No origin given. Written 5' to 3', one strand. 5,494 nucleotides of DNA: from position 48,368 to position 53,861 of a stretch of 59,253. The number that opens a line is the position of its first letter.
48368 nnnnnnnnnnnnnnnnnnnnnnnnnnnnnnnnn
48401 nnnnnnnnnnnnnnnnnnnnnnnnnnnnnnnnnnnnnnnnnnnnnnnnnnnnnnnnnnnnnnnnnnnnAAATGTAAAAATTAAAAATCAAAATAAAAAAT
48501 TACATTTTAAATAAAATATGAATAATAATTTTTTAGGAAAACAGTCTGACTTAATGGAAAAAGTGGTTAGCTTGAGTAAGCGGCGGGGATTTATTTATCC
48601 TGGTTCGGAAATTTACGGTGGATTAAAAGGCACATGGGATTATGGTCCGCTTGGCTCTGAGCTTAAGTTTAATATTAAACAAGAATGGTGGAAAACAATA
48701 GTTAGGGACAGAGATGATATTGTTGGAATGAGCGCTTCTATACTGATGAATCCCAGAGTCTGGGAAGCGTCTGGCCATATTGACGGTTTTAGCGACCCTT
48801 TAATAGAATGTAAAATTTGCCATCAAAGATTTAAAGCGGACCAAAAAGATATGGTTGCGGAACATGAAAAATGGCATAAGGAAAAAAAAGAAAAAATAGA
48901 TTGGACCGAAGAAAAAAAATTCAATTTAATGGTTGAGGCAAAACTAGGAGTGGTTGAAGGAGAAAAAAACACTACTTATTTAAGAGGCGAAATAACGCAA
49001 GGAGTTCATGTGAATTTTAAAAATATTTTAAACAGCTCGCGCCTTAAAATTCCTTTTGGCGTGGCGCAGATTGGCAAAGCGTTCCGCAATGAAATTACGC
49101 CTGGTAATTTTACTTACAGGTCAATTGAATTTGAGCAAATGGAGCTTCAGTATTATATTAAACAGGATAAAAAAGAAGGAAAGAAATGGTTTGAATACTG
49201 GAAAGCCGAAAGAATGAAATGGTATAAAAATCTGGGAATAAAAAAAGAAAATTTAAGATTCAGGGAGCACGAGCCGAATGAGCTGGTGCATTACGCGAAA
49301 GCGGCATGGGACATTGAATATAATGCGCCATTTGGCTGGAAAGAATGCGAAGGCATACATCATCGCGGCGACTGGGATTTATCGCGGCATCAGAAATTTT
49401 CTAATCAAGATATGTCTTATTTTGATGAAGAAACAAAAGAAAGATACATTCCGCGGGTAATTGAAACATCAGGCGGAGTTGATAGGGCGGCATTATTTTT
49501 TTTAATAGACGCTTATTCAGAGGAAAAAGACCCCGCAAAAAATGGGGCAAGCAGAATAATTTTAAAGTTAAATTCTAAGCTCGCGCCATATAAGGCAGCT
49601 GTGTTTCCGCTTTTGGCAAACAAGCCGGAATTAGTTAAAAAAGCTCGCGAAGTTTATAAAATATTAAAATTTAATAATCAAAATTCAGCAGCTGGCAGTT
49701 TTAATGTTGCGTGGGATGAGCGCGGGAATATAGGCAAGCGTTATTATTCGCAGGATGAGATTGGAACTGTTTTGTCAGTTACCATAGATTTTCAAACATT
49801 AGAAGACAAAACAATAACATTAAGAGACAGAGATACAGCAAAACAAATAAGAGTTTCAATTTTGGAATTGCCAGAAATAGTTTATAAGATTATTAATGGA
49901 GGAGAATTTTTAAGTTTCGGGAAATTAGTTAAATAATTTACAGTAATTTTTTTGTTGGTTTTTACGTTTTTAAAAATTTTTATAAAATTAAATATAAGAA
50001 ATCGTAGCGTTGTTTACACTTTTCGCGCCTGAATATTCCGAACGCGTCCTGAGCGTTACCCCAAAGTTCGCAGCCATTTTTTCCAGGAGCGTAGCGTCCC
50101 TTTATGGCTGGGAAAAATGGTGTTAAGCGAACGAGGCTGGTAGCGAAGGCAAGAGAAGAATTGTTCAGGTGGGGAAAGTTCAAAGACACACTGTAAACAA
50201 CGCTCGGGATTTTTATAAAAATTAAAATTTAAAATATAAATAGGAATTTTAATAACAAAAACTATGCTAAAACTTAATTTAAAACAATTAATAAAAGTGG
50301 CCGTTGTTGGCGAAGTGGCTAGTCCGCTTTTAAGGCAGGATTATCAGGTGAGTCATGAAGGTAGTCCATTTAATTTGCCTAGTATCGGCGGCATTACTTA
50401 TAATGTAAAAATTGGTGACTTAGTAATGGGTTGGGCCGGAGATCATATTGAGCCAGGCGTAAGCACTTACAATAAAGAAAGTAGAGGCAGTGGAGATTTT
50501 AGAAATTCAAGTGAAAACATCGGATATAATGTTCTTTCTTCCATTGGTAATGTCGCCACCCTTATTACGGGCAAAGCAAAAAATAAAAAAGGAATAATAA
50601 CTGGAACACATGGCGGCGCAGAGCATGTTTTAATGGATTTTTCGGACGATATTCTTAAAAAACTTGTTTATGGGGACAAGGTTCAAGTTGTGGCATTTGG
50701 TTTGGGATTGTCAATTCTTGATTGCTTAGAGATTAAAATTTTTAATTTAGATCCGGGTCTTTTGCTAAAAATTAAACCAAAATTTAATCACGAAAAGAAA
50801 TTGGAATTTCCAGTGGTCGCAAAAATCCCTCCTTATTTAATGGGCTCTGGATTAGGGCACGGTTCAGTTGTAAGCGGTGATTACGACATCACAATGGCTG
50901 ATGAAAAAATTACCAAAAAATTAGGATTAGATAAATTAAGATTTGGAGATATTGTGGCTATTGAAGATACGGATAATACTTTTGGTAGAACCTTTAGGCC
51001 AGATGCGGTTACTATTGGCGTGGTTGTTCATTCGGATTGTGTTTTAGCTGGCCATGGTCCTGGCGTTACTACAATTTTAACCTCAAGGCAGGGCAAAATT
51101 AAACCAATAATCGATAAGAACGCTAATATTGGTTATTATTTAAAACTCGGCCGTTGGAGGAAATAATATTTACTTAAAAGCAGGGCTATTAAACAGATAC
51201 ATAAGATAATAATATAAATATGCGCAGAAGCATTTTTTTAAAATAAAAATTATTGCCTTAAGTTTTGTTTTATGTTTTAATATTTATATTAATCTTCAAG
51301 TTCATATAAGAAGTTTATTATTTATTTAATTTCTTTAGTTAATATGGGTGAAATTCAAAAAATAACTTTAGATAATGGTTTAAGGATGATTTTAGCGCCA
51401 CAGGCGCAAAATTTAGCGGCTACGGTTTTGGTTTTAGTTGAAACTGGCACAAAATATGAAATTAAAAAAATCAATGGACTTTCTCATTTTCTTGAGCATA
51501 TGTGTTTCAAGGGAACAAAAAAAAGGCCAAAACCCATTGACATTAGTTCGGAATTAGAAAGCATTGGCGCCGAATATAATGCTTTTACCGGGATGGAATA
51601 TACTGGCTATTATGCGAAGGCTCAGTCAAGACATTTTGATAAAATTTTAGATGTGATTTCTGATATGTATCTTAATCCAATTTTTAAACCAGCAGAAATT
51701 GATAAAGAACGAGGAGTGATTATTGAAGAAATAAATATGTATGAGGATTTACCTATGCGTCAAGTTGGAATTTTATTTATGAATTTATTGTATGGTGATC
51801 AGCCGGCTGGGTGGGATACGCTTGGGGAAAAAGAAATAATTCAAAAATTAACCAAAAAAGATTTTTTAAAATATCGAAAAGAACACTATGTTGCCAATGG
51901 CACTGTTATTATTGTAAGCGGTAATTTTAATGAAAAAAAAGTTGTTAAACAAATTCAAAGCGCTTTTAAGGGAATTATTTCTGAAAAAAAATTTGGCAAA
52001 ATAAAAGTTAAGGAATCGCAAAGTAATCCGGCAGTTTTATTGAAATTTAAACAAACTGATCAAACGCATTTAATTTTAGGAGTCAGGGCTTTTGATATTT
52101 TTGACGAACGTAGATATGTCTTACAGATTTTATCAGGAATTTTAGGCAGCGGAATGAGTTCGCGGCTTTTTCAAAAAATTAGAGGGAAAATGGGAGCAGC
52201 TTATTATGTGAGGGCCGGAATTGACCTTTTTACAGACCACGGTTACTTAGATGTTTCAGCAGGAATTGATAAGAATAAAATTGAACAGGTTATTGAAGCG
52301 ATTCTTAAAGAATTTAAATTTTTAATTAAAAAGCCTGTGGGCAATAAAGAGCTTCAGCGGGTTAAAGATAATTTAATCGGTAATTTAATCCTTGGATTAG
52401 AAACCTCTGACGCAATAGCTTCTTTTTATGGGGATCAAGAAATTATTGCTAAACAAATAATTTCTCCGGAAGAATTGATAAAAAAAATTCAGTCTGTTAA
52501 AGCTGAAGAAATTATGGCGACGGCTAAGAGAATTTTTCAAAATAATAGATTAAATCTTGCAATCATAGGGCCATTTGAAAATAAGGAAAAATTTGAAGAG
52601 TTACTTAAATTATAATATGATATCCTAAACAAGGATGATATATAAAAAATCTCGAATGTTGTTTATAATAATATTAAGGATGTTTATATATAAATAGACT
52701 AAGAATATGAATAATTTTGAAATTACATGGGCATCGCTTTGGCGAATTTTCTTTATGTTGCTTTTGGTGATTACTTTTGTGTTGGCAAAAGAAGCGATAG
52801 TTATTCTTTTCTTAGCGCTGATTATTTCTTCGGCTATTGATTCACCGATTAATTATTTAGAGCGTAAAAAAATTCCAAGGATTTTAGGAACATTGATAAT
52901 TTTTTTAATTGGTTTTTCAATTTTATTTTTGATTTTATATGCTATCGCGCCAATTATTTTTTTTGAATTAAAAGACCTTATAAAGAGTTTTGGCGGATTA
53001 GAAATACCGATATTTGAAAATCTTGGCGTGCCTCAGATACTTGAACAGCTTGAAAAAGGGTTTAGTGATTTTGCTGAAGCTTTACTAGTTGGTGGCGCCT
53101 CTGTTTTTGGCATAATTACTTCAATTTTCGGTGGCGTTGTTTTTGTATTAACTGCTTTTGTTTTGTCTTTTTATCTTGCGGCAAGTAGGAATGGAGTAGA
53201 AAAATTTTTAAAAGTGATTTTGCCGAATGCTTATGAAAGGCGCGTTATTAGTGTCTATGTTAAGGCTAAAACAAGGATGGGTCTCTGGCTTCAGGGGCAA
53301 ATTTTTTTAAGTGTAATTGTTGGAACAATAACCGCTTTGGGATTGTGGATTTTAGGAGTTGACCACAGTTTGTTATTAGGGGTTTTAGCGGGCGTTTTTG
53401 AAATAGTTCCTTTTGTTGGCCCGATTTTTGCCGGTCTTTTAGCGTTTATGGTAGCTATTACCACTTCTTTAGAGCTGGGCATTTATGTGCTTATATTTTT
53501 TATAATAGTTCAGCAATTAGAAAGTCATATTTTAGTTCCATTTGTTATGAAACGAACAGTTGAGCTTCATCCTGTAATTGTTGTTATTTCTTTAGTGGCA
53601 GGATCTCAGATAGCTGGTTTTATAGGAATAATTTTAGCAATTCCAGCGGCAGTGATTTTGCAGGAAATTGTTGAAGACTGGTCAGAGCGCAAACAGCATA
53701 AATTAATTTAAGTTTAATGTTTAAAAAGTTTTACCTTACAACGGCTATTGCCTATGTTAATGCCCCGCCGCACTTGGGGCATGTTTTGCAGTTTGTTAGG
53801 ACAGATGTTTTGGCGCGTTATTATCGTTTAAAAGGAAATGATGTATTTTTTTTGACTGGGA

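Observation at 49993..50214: GC-rich structured RNA candidate (6S-like) between glyQS and a gene of unknown function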

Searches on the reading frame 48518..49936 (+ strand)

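Call 8: search_protein_families(library=pfam, proteins=[window:48518-49936:+])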
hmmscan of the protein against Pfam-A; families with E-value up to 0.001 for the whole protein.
window:48518-49936:+ (472 aa): 2 families
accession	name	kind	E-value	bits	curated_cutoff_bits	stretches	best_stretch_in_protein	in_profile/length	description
PF03129.25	HGTP_anticodon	-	5.9e-15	55.6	21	1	359-455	1-91/94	Anticodon binding domain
PF00587.30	tRNA-synt_2b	-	1.9e-05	25.3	29.3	1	150-306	8-154/179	tRNA synthetase class II core domain (G, H, P, S and T)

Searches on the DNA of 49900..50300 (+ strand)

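Call 4: search_rna_families(source=window, start=49900, end=50300, threshold=evalue, max_evalue=10, show_alignments=4)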
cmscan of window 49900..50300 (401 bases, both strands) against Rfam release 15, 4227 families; matches with E-value up to 10: 2.
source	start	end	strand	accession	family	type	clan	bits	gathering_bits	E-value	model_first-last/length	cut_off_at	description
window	49940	50052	+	RF01802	HSUR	Gene; snRNA;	-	21.3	50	4.2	1-123/123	no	Herpesvirus saimiri U RNA1/RNA2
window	49962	50270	+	RF00028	Intron_gpI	Intron;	-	18.4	50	0.019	1-253/253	no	Group I catalytic intron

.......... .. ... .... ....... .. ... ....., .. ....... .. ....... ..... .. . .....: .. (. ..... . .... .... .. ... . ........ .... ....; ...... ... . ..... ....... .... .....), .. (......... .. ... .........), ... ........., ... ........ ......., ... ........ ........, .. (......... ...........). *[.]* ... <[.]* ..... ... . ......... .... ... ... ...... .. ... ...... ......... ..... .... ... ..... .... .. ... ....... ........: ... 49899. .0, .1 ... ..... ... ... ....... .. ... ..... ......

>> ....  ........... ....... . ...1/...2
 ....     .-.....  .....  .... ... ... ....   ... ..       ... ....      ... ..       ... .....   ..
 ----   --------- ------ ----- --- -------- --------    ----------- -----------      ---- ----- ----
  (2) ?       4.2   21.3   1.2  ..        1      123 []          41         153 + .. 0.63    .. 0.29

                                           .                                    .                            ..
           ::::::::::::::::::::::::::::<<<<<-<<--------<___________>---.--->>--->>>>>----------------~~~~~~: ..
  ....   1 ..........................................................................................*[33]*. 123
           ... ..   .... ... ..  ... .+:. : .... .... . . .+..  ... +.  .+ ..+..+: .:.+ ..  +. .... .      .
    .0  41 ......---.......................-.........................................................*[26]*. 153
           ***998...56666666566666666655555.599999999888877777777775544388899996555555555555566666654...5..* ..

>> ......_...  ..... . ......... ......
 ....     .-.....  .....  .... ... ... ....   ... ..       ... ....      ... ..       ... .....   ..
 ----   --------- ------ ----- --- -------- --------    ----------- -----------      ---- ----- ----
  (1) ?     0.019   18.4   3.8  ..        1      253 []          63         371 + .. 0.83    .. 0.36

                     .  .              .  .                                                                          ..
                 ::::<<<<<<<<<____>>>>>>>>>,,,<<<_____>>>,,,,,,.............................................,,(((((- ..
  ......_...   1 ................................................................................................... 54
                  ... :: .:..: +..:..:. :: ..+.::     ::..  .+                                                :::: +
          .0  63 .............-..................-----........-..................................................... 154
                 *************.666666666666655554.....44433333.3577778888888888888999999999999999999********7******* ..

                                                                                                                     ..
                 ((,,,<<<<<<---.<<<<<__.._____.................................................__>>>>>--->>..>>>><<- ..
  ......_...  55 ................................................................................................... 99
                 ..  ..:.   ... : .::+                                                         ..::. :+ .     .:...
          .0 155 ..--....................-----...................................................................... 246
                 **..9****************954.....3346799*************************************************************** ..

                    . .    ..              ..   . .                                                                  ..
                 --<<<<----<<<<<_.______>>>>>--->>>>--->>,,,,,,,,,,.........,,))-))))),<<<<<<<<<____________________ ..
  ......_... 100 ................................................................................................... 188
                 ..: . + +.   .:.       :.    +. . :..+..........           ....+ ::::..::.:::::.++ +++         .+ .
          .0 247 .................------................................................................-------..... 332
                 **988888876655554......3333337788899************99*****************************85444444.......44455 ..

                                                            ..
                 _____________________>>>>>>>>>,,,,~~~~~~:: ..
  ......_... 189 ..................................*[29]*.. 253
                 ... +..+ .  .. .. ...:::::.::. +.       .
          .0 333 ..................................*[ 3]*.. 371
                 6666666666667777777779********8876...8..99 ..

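Call 78: search_dna_similar(query=window:49992-50218:+, collection=plasmids, mode=distant, max_evalue=0.01, max_rows=10)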
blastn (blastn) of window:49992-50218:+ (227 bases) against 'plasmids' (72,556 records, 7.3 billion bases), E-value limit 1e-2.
No match.

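Call 79: search_dna_similar(query=window:49992-50218:+, collection=phages, mode=distant, max_evalue=0.01, max_rows=10)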
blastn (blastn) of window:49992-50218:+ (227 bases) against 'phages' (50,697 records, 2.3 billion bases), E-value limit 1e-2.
No match.

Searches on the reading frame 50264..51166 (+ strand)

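Call 8: search_protein_families(library=pfam, proteins=[window:50264-51166:+])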
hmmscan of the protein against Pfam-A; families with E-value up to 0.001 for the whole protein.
window:50264-51166:+ (300 aa): 2 families
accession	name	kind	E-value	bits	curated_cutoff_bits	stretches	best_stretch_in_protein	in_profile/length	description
PF20999.2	DUF4438_C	-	8.2e-50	168.3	27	1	176-293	7-124/124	Domain of unknown function (DUF4438), C-terminal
PF14505.12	DUF4438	-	8.6e-49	165.1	24.9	1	27-167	1-134/135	Domain of unknown function (DUF4438), N-terminal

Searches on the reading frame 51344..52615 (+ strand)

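Call 8: search_protein_families(library=pfam, proteins=[window:51344-52615:+])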
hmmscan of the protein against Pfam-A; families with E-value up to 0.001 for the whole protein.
window:51344-52615:+ (423 aa): 2 families
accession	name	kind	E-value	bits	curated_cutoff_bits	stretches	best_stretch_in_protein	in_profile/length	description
PF05193.26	Peptidase_M16_C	-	4.4e-37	128.1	23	1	168-344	1-181/181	Peptidase M16 inactive domain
PF00675.25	Peptidase_M16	-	3.2e-35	121.7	22.3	1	16-139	3-125/149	Insulinase (Peptidase family M16)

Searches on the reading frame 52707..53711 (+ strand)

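Call 8: search_protein_families(library=pfam, proteins=[window:52707-53711:+])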
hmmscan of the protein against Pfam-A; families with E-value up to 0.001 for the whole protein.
window:52707-53711:+ (334 aa): 1 family
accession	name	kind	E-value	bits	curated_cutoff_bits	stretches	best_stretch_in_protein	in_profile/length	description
PF01594.21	AI-2E_transport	-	2.8e-50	171.8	34.3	1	12-325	2-326/327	AI-2E family transporter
